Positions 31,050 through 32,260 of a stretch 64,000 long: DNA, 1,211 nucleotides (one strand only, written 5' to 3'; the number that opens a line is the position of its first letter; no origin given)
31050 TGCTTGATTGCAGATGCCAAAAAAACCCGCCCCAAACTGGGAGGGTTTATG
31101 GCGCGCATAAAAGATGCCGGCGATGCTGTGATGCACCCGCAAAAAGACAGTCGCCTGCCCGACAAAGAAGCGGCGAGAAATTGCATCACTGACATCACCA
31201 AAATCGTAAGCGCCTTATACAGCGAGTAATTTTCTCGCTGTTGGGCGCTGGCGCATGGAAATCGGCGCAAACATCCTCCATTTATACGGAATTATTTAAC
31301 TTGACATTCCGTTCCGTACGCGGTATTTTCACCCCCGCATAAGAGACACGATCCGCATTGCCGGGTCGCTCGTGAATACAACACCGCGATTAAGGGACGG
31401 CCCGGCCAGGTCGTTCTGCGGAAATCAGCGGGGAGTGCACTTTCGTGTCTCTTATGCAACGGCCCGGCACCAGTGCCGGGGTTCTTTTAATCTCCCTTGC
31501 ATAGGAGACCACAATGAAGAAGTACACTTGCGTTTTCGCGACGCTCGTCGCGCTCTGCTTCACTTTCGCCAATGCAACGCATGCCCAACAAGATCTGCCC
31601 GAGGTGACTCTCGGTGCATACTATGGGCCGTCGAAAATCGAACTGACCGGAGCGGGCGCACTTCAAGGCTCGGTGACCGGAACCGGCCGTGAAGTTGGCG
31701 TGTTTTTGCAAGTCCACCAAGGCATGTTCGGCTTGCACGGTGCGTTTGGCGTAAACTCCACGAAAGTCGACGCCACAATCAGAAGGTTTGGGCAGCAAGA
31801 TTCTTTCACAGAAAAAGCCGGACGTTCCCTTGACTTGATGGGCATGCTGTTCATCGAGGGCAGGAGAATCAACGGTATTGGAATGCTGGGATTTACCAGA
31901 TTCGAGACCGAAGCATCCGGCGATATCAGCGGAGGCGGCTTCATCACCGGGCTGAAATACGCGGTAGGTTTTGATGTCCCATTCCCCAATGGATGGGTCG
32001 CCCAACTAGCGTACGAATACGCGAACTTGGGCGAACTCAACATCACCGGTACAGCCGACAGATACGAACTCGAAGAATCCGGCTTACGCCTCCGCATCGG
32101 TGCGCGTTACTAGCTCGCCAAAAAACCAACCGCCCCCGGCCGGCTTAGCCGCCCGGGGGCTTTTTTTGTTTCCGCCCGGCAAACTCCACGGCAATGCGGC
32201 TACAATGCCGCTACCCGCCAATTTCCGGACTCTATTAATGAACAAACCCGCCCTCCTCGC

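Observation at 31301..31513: Long structured leader with terminator and anti-SD hairpin upstream of an outer-membrane barrel gene (unclassified riboswitch/attenuator candidate)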

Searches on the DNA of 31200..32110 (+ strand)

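Call 4: search_rna_families(source=window, start=31200, end=31600, threshold=evalue, max_evalue=10, show_alignments=4)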
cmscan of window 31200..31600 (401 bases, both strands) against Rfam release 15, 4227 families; matches with E-value up to 10: 4.
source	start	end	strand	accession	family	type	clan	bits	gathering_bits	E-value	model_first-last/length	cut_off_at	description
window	31360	31476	+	RF02221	sRNA-Xcc1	Gene; sRNA;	-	32.9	53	0.00046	1-87/87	no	sRNA-Xcc1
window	31484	31520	-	RF01366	CRISPR-DR53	Gene; CRISPR;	-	17.3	45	1.5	1-37/37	no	CRISPR RNA direct repeat element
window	31302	31415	+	RF01729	Termite-flg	Cis-reg;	-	14.9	40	4.2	1-106/106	no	Termite-flg RNA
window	31446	31490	+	RF02278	Betaproteobacteria_toxic_sRNA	Gene; sRNA;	-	13.8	50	3.7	1-64/64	no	Betaproteobacteria toxic small RNA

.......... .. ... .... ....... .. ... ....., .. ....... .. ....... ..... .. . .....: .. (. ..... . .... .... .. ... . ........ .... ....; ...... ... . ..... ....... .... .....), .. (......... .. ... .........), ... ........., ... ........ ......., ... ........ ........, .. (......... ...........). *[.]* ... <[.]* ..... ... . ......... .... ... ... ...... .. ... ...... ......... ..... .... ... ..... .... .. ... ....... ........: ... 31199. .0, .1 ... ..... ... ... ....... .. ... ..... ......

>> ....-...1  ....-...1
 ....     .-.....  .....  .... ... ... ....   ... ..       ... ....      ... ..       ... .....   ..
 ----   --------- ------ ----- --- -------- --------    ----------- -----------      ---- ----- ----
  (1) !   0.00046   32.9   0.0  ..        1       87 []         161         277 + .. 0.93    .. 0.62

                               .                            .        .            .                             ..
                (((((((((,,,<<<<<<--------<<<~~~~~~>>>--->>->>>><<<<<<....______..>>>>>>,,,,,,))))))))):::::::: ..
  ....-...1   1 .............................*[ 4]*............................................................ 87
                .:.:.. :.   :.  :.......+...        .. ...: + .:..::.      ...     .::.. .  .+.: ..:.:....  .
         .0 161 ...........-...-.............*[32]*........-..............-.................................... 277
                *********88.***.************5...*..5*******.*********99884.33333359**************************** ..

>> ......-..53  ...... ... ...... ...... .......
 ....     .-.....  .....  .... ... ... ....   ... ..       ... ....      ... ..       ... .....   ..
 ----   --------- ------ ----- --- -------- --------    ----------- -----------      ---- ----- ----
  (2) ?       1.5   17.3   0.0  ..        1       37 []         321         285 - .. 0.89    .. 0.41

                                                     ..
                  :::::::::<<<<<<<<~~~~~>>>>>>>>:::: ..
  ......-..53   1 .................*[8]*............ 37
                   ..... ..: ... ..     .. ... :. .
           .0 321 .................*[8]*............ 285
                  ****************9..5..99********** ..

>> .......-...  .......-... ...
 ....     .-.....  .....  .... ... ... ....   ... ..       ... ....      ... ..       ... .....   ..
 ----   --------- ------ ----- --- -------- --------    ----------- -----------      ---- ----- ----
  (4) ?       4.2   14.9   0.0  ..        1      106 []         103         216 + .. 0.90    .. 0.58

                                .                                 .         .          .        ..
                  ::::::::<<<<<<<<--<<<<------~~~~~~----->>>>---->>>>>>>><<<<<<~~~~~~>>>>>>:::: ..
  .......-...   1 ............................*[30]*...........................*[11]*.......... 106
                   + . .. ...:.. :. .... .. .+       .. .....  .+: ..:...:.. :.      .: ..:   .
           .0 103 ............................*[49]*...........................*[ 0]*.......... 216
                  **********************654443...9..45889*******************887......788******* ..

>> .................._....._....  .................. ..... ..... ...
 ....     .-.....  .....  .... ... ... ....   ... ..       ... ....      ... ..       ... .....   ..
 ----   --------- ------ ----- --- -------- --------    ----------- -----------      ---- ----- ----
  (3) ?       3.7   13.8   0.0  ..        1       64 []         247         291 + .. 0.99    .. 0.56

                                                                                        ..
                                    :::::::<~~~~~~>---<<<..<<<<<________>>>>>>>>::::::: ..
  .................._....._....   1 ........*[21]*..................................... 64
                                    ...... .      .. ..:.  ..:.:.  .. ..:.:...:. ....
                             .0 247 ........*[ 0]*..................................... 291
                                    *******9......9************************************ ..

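Call 35: search_rna_families(sources=[L091, L095, L097], threshold=evalue, max_evalue=1, show_alignments=4)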
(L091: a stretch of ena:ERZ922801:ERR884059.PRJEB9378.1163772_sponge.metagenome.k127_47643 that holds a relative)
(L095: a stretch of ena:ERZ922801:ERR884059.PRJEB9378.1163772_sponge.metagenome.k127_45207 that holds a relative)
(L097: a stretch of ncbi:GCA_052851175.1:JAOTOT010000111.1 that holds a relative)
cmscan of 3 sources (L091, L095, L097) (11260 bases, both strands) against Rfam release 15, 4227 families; matches with E-value up to 1: 3.
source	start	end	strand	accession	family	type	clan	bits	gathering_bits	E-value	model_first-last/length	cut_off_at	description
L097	5639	5710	+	RF00005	tRNA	Gene; tRNA;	CL00001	71.9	29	1.6e-14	1-71/71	no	tRNA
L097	2845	2960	+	RF02221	sRNA-Xcc1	Gene; sRNA;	-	25.1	53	0.92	1-87/87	no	sRNA-Xcc1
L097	4557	4609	-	RF01274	sR45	Gene; snRNA; snoRNA; CD-box;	-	20.2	40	0.83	1-55/55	no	Small nucleolar RNA sR45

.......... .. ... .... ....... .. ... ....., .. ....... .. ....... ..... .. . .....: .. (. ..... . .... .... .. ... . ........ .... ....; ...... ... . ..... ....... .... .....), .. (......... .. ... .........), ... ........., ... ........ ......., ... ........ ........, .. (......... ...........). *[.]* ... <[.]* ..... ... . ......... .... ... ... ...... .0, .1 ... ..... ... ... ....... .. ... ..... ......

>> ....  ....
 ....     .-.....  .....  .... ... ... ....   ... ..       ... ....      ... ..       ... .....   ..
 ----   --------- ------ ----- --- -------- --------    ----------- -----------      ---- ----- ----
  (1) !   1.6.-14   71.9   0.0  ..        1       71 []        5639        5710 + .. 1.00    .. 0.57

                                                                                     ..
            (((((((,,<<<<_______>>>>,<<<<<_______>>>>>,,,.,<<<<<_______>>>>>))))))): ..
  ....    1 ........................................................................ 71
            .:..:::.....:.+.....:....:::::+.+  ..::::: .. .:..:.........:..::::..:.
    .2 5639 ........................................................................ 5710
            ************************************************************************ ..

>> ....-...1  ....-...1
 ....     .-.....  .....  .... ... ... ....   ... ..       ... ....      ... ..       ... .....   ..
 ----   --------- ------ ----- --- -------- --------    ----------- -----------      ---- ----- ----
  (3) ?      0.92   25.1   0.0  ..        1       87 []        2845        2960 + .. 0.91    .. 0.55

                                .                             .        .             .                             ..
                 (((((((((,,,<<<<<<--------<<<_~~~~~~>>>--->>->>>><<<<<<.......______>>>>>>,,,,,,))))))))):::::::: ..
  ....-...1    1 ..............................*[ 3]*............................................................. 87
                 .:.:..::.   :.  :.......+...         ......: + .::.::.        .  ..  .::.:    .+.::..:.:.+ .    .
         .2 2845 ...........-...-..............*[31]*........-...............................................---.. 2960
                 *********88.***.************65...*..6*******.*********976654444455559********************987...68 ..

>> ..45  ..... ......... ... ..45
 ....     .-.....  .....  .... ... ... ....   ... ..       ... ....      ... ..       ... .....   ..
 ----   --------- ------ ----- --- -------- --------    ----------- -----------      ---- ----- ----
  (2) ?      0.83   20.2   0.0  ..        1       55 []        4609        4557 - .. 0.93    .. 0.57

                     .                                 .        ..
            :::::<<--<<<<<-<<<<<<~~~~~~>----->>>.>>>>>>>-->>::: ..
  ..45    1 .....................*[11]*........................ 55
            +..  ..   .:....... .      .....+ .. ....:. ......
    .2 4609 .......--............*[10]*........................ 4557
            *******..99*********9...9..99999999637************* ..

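Call 62: build_rna_model(alignment_id=A6, structure=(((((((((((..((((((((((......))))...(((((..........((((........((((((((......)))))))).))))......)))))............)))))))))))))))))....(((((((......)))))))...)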
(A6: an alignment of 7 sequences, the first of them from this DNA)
Model R1 built from alignment A6 (7 sequences, 157 columns); structure: as given.
model positions 150; base pairs 44; branch points 2; effective number of sequences 1.25; information 0.59 bits per position. Calibrated on 0.2 Mb of random sequence (short: E-values are rough).
structure used (alignment columns):
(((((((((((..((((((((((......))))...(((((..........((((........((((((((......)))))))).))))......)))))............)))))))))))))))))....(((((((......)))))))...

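Call 63: search_with_rna_model(model_id=R1, sources=[window, L091, L095, L097, L099, L100, L101, L103, L104, L105, L106, L011, L012, L013, L014, L015, L016, L017, L018, L019, L020, L021, L022], max_evalue=1, make_alignment=true, show_alignments=0)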
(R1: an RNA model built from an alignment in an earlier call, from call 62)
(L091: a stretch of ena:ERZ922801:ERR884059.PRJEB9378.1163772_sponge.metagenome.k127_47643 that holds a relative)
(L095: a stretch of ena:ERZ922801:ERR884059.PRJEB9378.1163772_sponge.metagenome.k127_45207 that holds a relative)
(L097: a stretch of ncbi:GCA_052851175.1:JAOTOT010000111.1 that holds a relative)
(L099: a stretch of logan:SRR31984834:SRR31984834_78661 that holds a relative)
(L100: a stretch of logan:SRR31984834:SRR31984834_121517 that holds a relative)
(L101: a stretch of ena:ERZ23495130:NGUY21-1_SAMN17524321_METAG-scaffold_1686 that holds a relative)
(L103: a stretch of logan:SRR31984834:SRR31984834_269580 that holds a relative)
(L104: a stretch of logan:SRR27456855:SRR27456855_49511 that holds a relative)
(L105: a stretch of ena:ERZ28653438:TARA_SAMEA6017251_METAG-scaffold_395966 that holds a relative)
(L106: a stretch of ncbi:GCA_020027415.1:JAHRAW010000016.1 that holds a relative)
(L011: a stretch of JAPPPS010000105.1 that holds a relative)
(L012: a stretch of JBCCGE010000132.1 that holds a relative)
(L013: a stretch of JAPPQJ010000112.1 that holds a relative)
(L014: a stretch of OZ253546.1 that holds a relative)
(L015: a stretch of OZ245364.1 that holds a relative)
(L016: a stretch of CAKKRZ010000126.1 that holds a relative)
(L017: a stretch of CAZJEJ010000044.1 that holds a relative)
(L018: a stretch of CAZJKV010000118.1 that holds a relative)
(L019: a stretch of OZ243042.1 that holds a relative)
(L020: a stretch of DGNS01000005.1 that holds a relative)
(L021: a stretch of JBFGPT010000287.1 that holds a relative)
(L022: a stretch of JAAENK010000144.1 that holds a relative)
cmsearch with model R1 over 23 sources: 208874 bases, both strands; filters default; matches with E-value up to 1: 10.
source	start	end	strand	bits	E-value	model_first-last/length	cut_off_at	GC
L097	2821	2970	+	167.5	2.9e-30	1-150/150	no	0.56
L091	471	620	+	166.5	4.6e-30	1-150/150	no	0.57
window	31337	31483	+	151.2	4.2e-27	1-150/150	no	0.61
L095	1316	1461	+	149.9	7.3e-27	1-150/150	no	0.59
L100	626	777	+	142.2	2.3e-25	1-150/150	no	0.6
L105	645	792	+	131.3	2.8e-23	1-150/150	no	0.61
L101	1816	1964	+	131.3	2.9e-23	1-150/150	no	0.6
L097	1891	2008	+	16.9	0.36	1-150/150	no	0.64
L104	1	105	+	15.3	0.71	52-150/150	5'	0.5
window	41269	41370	-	14.7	0.92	1-150/150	no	0.67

Alignment A7: 10 matches aligned to the model, 190 columns, each read 5' to 3' on its own strand. Consensus structure (alignment columns), stored with it:
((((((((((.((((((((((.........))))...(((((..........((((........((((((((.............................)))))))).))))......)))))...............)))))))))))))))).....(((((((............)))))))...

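Call 64: search_with_rna_model(model_id=R1, sources=[window, L091, L095, L097, L100, L101, L105], max_evalue=1e-10, make_alignment=true, show_alignments=0)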
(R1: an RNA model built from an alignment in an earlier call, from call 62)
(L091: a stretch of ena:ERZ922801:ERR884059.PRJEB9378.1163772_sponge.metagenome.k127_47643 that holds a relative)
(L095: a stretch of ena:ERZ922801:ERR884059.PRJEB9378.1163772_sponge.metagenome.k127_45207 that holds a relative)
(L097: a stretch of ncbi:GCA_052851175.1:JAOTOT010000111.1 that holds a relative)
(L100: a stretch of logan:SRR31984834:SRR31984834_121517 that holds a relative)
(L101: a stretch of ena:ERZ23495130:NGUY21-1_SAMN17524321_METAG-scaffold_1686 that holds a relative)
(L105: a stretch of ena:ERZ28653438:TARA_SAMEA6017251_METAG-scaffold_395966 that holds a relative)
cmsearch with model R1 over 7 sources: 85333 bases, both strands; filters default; matches with E-value up to 1e-10: 7.
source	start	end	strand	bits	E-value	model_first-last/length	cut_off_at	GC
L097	2821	2970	+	167.5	1.2e-30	1-150/150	no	0.56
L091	471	620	+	166.5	1.9e-30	1-150/150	no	0.57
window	31337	31483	+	151.2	1.7e-27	1-150/150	no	0.61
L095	1316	1461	+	149.9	3e-27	1-150/150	no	0.59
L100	626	777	+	142.2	9.4e-26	1-150/150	no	0.6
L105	645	792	+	131.3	1.2e-23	1-150/150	no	0.61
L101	1816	1964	+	131.3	1.2e-23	1-150/150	no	0.6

Alignment A8: 7 matches aligned to the model, 155 columns, each read 5' to 3' on its own strand. Consensus structure (alignment columns), stored with it:
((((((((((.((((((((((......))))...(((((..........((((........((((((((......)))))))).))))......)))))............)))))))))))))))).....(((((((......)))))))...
